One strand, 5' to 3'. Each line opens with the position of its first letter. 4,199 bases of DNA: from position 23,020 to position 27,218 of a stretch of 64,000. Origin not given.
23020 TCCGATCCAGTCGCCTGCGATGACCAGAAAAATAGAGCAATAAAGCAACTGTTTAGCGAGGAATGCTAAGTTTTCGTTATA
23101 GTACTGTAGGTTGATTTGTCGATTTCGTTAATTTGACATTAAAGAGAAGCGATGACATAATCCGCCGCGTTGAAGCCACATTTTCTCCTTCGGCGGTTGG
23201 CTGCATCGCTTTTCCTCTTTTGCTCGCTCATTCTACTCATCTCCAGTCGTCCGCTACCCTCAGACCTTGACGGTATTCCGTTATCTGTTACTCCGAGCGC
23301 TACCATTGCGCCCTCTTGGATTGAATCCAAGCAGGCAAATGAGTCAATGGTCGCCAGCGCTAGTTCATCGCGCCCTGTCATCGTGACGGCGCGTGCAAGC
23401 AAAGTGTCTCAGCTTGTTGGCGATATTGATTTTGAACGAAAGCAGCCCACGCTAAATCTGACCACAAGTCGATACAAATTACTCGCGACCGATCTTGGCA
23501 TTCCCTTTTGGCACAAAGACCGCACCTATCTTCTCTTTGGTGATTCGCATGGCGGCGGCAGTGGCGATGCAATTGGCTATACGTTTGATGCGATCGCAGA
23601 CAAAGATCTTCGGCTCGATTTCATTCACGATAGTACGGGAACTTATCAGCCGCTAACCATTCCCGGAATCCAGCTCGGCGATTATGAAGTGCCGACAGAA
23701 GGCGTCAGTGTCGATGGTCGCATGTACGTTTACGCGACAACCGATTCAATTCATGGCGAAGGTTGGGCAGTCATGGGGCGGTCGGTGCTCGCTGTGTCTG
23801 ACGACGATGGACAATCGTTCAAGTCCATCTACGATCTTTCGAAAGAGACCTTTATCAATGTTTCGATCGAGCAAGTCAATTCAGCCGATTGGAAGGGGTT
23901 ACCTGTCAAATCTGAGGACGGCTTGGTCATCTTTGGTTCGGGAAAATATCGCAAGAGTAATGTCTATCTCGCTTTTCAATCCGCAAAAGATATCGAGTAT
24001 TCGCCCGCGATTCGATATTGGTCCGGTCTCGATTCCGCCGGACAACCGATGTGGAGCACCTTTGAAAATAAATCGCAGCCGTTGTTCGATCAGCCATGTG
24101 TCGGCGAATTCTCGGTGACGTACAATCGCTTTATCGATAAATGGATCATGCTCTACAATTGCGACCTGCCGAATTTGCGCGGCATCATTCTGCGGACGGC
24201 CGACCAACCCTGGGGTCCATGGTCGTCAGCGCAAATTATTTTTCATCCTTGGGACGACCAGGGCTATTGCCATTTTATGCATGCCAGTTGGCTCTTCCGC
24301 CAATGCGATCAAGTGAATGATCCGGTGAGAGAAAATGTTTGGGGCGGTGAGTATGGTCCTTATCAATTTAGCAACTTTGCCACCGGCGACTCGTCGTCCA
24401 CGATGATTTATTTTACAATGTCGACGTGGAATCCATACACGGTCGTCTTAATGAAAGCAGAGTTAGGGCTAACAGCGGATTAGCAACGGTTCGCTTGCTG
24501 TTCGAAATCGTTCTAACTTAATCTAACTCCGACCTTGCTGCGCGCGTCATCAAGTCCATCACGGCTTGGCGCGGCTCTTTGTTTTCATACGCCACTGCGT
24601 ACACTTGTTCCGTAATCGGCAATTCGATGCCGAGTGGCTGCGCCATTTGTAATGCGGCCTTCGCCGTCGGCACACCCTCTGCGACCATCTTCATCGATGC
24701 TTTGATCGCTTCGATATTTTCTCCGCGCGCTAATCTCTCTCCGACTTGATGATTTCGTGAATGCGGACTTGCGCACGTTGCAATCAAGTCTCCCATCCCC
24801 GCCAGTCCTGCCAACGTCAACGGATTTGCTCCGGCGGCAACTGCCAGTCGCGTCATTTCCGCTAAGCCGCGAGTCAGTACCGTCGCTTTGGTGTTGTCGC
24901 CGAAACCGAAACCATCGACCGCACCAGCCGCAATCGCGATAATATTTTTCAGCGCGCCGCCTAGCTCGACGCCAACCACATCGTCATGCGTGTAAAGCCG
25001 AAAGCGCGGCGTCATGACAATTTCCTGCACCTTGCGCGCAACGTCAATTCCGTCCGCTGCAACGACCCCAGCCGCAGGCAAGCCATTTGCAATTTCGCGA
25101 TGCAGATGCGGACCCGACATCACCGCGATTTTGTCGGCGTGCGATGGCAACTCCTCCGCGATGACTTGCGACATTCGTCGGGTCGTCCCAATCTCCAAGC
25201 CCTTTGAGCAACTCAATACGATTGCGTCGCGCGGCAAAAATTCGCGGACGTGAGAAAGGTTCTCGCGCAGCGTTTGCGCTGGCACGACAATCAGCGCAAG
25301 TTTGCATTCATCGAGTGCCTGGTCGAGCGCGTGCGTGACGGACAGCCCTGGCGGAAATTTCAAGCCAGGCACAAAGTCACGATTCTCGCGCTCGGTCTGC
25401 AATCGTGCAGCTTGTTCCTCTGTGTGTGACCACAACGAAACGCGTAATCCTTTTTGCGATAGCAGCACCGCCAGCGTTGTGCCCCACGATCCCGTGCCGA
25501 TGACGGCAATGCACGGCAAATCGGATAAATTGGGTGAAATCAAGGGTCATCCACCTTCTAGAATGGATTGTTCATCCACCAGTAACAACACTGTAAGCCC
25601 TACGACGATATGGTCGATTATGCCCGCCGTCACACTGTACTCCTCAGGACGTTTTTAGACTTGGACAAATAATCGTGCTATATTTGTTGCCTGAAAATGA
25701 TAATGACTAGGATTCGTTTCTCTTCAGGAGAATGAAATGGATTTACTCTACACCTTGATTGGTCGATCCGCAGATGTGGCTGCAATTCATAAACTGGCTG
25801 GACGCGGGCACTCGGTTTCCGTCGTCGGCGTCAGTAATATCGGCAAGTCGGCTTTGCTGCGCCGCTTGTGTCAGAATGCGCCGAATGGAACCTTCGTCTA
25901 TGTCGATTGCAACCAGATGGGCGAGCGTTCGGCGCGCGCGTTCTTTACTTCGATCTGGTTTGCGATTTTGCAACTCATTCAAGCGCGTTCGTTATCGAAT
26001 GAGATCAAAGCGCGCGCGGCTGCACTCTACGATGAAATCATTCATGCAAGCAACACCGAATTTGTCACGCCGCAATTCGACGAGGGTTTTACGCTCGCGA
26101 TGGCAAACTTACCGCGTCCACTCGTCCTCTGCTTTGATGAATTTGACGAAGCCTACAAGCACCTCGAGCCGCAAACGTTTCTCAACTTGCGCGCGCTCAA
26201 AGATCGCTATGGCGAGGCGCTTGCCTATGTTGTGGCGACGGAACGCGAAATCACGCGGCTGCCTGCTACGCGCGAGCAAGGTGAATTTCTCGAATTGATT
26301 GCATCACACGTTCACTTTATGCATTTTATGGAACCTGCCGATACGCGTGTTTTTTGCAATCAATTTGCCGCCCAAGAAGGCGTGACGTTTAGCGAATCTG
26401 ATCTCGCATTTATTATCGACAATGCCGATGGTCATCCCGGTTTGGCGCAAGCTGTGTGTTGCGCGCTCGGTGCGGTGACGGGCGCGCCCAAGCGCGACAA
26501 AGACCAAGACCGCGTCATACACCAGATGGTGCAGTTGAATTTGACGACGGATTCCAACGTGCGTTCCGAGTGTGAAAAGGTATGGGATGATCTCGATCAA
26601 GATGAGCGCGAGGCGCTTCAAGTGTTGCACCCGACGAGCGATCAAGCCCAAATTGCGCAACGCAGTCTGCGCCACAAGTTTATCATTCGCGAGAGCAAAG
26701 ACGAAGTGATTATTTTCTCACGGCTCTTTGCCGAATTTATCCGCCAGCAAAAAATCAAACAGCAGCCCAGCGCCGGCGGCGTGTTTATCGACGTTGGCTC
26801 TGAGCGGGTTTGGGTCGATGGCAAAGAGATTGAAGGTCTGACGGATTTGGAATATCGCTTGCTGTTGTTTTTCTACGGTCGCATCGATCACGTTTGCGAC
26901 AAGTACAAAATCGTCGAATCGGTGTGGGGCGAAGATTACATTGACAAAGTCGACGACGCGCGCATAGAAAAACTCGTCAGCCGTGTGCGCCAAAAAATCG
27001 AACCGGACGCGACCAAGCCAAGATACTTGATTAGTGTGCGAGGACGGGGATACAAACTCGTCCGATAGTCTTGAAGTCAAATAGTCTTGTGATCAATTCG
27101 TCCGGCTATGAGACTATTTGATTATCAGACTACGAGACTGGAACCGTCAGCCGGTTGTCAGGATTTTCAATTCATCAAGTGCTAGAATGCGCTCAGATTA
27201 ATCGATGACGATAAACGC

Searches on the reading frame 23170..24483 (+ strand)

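Call 37: search_protein_families(library=pfam, proteins=[window:23170-24483:+], max_evalue=0.0001)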
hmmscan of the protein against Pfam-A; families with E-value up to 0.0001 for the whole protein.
window:23170-24483:+ (437 aa): 1 family
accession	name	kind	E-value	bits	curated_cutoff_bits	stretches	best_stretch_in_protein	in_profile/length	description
PF13810.12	DUF4185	-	2.7e-40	138.9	39.5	1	96-429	4-309/309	Domain of unknown function (DUF4185)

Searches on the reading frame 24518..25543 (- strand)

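Call 37: search_protein_families(library=pfam, proteins=[window:24518-25543:-], max_evalue=0.0001)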
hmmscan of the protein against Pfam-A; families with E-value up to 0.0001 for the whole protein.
window:24518-25543:- (341 aa): 6 families
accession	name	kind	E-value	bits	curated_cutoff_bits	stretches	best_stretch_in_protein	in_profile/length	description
PF07479.19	NAD_Gly3P_dh_C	-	3.9e-57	192.9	25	1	188-328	1-141/142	NAD-dependent glycerol-3-phosphate dehydrogenase C-terminus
PF01210.29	NAD_Gly3P_dh_N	-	8.5e-46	156.2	23.1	1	12-164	2-153/158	NAD-dependent glycerol-3-phosphate dehydrogenase N-terminus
PF20618.3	GPD_NAD_C_bact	-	5.7e-20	72.1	27.6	1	248-314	1-66/66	Bacterial GPD, NAD-dependent C-terminal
PF02558.23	ApbA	-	1.4e-09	38.2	22.2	1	12-118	1-105/150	Ketopantoate reductase PanE/ApbA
PF03446.21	NAD_binding_2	-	4.8e-07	30.4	21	1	12-127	2-106/161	NAD binding domain of 6-phosphogluconate dehydrogenase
PF03807.23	F420_oxidored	-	1.7e-05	25.7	21.6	1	12-114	2-93/94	NADP oxidoreductase coenzyme F420-dependent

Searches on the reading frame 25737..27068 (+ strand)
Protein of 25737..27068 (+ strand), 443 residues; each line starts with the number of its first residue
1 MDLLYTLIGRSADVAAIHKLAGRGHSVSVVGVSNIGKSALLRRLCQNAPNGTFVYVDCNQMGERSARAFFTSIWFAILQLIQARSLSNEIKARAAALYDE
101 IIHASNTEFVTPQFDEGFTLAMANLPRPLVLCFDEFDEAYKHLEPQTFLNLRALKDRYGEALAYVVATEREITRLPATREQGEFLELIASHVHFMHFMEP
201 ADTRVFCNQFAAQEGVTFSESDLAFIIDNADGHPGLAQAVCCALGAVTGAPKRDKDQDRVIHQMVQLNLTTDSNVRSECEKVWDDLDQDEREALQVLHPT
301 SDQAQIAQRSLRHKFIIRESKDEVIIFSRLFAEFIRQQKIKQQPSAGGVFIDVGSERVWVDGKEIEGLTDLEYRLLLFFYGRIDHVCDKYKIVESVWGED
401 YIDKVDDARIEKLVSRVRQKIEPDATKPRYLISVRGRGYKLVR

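Call 3: search_protein_families(library=pfam, proteins=[window:25737-27068:+], max_evalue=0.01)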
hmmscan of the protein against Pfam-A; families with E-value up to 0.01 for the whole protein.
window:25737-27068:+ (443 aa): 6 families
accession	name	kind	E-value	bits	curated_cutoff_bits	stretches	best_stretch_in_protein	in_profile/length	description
PF00486.34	Trans_reg_C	-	1.7e-15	57.2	26.2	1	368-441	6-77/77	Transcriptional regulatory protein, C terminal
PF13191.12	AAA_16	-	2.1e-11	45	32.6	1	7-139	2-144/167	AAA ATPase domain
PF20703.3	nSTAND1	-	8e-07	29.4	27.1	1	8-297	17-282/379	Novel STAND NTPase 1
PF13401.12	AAA_22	-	4.8e-05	24.1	27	1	26-156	7-109/130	AAA domain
PF14516.12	AAA_35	-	0.003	16.8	27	0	13-150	20-151/331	AAA-like domain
PF13173.12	AAA_14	-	0.0056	17.1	27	0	27-105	5-75/129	AAA domain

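Call 4: search_protein_families(library=ncbifam, proteins=[window:25737-27068:+], max_evalue=0.01)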
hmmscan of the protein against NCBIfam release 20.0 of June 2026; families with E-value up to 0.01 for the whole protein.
window:25737-27068:+ (443 aa): 25 families
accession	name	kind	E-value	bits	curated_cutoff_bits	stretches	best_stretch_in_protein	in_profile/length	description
NF040689.1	MtrAB_MtrA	equivalog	3.1e-13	49.6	300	1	328-440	107-217/219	MtrAB system response regulator MtrA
NF045944.1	ResRegRpaBCyano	equivalog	1.1e-11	44.5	330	1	344-441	131-227/229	response regulator transcription factor RpaB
NF040534.1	resp_reg_YycF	equivalog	6.2e-11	42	340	1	347-441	136-227/231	response regulator YycF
TIGR02154.1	PhoB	equivalog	7.6e-11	41.7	296.2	1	335-441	123-225/226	phosphate regulon transcriptional regulator PhoB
NF033117.2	vanR_ACDEGLN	exception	1.2e-09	38.1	350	1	338-441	125-225/226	VanR-ABDEGLN family response regulator transcription factor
NF007820.0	PRK10529.1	equivalog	4.4e-09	36.1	325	1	347-442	132-224/225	two-component system response regulator KdpE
NF000403.1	vanR-C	exception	6.4e-09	35.7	480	1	337-440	129-228/231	vancomycin resistance response regulator transcription factor VanR-C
NF000404.1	vanR-D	exception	2.6e-08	33.7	500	1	334-441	126-230/232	vancomycin resistance response regulator transcription factor VanR-D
NF045914.1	RespRegNblR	equivalog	3.5e-08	33.3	300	1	338-441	126-225/228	response regulator transcription factor NblR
NF053854.1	RespRegPhoBBctds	equivalog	4.1e-08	32.8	270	1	336-440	125-223/225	two-component system response regulator PhoB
TIGR01387.1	cztR_silR_copR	subfamily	1.7e-07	31.1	279.2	1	334-441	113-218/218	heavy metal response regulator transcription factor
NF041733.1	resp_reg_CseB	equivalog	1.8e-07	30.8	350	1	340-443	133-228/228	two-component system response regulator CseB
NF007546.0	PRK10161.1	equivalog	2.2e-06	27.4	471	1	347-441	135-225/229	phosphate response regulator transcription factor PhoB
NF007346.1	PRK09836.1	equivalog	9.6e-06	25.5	420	1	342-441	126-221/227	copper/silver response regulator transcription factor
NF000401.1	vanR-A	exception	1.2e-05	24.9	500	1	347-441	137-229/231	vancomycin resistance response regulator transcription factor VanR-A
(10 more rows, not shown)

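Call 8: search_protein_families(library=padloc, proteins=[window:25737-27068:+], max_evalue=0.01)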
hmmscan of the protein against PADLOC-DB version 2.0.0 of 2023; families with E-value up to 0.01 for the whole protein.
window:25737-27068:+ (443 aa): 1 family
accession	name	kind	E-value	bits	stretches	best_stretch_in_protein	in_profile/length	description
PDLC01855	CARF3--CARF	-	0.0053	14.4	1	230-309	165-241/288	-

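Call 52: search_solved_structures(query=window:25737-27068:+, max_evalue=0.001)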
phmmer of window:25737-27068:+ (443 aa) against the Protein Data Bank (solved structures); distinct sequences matched with E-value up to 0.001: 34.
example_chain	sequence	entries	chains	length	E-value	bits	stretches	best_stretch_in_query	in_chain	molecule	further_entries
2hwv_A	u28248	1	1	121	1.5e-08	37.2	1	358-441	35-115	DNA-binding response regulator VicR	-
2oqr_A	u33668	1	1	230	2.2e-08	36.6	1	346-441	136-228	Sensory transduction protein regX3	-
6cqg_A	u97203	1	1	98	9.5e-08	34.5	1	362-440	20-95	DNA-binding response regulator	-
2zxj_A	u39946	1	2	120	1.1e-07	34.3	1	361-441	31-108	Transcriptional regulatory protein walR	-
2k4j_A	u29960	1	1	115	1.2e-07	34.2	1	343-441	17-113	Putative TRANSCRIPTIONAL REGULATOR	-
2gwr_A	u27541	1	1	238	1.7e-07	33.7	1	328-440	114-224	DNA-binding response regulator mtrA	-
2d1v_A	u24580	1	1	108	2.3e-07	33.2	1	364-441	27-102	Transcriptional regulatory protein yycF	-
5za3_A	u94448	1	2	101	2.7e-07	33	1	362-441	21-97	DNA-binding response regulator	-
3zq7_A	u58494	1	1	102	2.7e-07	33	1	349-441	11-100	KDP OPERON TRANSCRIPTIONAL REGULATORY PROTEIN KDPE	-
1p2f_A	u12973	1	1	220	5.9e-07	31.9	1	328-440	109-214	Response Regulator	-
4kfc_A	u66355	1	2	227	1e-06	31.1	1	349-441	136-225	KDP operon transcriptional regulatory protein KdpE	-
4qwq_B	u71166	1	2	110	1.2e-06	30.9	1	355-442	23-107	Response regulator SaeR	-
4u88_A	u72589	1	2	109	1.6e-06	30.5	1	356-442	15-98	Transcriptional regulator SaeR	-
6kyx_A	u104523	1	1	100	1.8e-06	30.3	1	346-440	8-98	DNA-binding response regulator ArlR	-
4kny_A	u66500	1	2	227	1.9e-06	30.2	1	349-441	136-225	KDP operon transcriptional regulatory protein KdpE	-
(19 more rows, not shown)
